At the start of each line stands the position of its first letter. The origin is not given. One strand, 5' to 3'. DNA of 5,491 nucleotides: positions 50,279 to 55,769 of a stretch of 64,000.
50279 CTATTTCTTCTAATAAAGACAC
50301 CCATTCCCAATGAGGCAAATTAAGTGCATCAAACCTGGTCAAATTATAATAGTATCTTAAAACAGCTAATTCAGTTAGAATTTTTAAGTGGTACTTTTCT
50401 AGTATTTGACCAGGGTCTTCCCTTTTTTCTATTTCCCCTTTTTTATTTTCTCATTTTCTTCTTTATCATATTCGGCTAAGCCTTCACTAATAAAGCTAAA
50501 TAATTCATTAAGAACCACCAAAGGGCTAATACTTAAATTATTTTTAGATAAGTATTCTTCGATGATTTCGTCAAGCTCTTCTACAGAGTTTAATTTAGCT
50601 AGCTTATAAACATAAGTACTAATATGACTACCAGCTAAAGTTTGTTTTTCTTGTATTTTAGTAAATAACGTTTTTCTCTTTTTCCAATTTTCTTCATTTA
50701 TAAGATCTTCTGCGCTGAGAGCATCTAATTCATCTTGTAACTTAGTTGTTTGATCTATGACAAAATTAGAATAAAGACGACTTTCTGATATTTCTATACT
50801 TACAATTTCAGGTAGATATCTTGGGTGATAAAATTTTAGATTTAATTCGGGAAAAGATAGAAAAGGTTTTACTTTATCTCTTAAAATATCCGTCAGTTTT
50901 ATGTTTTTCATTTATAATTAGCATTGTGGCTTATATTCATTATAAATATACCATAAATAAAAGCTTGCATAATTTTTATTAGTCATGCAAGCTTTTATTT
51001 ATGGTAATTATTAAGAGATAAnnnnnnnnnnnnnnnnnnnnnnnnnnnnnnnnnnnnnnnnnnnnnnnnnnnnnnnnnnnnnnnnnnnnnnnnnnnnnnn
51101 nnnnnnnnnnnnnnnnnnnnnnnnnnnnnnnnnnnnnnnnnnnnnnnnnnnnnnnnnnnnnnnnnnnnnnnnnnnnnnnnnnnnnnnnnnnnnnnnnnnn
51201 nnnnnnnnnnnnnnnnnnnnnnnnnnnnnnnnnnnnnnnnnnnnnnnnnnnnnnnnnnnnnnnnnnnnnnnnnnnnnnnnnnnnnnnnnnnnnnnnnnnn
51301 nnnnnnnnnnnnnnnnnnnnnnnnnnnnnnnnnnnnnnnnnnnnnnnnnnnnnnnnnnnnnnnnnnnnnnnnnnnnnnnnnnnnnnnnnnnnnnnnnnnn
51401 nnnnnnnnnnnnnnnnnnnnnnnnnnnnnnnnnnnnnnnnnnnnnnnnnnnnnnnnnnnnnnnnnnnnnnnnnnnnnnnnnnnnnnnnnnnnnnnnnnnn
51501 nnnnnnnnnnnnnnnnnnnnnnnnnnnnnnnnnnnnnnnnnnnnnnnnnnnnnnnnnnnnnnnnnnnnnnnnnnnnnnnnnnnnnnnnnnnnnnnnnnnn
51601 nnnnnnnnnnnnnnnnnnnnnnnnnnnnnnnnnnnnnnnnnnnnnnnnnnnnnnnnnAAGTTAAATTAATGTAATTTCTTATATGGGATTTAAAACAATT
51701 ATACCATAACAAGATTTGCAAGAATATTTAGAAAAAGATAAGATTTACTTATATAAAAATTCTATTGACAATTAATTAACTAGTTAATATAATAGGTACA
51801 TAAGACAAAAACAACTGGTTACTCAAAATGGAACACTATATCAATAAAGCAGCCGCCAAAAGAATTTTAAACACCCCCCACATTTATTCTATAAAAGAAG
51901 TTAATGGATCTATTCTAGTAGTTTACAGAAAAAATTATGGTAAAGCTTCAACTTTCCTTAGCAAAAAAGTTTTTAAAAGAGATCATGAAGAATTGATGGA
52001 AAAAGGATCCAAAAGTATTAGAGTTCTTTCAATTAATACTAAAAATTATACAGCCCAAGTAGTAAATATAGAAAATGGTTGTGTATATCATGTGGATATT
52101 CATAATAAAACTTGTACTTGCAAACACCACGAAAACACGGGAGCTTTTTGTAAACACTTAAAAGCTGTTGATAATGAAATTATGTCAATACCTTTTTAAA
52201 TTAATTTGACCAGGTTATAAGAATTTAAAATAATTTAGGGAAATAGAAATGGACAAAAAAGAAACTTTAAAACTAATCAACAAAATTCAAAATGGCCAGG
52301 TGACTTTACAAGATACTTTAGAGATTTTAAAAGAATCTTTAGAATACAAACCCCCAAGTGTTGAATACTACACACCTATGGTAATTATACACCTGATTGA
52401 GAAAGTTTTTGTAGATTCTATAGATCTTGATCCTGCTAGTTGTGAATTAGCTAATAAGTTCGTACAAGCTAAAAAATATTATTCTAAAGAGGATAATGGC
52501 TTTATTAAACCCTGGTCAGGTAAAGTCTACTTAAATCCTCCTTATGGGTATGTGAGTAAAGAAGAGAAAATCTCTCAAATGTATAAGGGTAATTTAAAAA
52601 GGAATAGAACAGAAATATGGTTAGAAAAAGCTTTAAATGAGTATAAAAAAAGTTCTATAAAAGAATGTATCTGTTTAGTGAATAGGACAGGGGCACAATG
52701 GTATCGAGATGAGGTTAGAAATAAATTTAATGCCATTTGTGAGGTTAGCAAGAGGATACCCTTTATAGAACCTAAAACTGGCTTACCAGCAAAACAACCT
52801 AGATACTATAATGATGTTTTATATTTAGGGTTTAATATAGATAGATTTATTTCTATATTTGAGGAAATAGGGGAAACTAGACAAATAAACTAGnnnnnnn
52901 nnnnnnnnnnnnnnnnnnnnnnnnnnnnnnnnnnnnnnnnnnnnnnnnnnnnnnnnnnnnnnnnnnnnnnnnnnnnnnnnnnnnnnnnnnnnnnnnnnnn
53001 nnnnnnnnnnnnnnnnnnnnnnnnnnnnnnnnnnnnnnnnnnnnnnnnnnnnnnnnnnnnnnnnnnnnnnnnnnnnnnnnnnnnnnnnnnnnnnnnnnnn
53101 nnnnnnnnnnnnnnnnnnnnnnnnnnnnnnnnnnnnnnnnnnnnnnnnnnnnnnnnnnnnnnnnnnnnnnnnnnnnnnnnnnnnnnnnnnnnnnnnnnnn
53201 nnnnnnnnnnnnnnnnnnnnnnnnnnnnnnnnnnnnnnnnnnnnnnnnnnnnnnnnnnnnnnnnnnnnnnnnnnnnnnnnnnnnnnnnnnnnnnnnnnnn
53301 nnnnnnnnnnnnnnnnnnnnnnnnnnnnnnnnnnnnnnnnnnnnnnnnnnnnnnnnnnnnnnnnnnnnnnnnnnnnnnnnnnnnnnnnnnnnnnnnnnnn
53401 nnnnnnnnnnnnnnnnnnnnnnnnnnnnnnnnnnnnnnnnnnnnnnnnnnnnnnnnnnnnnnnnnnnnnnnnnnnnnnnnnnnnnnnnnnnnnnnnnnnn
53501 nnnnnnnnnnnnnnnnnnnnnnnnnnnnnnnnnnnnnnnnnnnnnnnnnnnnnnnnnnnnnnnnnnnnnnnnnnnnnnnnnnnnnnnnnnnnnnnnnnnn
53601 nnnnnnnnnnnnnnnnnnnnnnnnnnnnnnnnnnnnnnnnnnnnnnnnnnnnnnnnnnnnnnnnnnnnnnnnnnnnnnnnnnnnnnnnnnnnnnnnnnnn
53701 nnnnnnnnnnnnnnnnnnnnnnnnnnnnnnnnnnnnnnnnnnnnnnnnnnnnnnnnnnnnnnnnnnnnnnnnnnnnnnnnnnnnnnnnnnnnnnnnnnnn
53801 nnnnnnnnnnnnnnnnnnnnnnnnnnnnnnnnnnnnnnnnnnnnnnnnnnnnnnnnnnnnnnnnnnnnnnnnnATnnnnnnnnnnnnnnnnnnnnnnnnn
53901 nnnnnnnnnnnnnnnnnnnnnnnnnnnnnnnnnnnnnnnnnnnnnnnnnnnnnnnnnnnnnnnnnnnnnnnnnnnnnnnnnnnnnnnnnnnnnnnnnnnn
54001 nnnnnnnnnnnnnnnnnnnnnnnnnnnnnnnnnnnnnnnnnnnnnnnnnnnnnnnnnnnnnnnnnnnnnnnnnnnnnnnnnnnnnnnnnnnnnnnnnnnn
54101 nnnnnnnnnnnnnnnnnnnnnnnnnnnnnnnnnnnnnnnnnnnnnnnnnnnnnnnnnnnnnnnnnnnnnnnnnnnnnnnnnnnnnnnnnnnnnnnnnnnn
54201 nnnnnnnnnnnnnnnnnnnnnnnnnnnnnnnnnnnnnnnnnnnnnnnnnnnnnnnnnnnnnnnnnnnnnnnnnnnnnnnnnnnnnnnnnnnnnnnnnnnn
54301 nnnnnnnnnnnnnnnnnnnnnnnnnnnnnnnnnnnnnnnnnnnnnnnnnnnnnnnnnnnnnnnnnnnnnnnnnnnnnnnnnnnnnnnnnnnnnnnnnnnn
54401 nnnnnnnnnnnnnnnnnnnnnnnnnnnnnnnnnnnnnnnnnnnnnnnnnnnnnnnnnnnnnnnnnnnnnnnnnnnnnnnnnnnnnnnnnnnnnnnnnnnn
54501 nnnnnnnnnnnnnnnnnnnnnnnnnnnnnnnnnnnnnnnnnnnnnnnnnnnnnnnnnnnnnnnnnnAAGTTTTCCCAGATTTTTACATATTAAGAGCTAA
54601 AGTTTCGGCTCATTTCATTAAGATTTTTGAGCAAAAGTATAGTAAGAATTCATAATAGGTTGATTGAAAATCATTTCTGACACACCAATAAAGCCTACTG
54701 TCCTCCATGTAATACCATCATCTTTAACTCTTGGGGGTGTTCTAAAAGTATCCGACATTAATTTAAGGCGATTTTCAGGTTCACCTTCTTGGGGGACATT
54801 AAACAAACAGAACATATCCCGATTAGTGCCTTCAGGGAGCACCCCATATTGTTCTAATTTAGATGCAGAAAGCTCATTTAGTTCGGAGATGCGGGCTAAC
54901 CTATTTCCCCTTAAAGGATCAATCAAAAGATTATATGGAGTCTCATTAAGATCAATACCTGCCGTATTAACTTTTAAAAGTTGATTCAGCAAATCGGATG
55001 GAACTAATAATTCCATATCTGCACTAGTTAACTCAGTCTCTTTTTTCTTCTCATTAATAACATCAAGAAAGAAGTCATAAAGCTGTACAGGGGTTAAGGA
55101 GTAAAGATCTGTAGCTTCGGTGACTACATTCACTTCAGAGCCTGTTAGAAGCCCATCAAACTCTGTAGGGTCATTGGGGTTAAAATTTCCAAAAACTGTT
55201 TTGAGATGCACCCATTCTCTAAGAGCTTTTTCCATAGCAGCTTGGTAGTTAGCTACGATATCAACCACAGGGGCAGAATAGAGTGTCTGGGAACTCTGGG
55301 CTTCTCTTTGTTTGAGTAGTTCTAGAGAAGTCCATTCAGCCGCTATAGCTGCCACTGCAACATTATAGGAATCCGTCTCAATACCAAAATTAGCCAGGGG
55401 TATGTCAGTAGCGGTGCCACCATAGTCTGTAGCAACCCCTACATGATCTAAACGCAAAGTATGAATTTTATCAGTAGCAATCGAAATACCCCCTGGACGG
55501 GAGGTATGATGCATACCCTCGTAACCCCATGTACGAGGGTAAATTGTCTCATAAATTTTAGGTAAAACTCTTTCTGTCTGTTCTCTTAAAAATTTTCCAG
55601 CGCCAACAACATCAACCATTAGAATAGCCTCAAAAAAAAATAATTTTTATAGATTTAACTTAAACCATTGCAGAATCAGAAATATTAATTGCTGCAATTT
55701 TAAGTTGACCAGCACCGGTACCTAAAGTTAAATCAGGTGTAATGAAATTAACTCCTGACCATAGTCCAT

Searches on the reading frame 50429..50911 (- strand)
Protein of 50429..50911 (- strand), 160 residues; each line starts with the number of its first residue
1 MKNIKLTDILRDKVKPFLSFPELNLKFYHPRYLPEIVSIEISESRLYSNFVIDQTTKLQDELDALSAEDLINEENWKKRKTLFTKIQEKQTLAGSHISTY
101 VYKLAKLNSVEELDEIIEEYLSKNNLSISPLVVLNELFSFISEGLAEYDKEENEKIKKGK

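Call 59: search_protein_families(library=pfam, proteins=[window:50429-50911:-], max_evalue=0.01)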
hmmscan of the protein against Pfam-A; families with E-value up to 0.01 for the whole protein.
window:50429-50911:- (160 aa): 1 family
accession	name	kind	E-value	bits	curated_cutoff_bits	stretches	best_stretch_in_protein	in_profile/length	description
PF24406.1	nSTAND_NTPase4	-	0.009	16.5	27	0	110-138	5-33/58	Novel STAND NTPase 4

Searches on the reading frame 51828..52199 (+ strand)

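Call 59: search_protein_families(library=pfam, proteins=[window:51828-52199:+], max_evalue=0.01)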
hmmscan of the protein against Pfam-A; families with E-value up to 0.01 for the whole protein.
window:51828-52199:+ (123 aa): 1 family
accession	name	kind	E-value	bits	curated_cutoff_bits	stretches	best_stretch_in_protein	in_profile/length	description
PF04434.22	SWIM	-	0.0062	16.5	19.6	0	87-114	1-33/38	SWIM zinc finger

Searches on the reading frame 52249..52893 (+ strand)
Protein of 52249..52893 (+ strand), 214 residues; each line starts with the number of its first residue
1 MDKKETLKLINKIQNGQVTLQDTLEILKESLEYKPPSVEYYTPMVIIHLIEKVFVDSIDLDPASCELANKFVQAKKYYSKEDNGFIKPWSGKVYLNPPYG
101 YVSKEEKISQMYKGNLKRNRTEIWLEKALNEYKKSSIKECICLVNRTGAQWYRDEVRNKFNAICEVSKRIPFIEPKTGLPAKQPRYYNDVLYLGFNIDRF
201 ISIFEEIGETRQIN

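Call 59: search_protein_families(library=pfam, proteins=[window:52249-52893:+], max_evalue=0.01)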
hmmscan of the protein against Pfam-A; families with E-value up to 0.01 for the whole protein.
window:52249-52893:+ (214 aa): 1 family
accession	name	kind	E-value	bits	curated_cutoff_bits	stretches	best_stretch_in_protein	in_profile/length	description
PF05869.16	Dam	-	1.6e-11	44.6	28.1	1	40-179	12-130/169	DNA N-6-adenine-methyltransferase (Dam)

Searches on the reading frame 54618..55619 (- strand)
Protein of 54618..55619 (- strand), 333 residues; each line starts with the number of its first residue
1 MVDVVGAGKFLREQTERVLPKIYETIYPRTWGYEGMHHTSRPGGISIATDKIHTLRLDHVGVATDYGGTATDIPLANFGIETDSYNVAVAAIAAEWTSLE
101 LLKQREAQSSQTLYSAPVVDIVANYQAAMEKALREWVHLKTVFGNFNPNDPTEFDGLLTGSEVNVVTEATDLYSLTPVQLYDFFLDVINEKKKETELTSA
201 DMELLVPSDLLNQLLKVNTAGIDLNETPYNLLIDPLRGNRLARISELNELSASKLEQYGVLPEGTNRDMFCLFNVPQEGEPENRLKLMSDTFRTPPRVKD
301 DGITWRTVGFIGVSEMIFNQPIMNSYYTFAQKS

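Call 59: search_protein_families(library=pfam, proteins=[window:54618-55619:-], max_evalue=0.01)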
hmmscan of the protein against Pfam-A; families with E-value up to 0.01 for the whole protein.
window:54618-55619:- (333 aa): 1 family
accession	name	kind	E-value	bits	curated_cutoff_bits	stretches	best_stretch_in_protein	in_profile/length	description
PF09950.15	Major_capside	-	2.1e-05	24.4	26.8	1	61-213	1-145/251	Major capsid protein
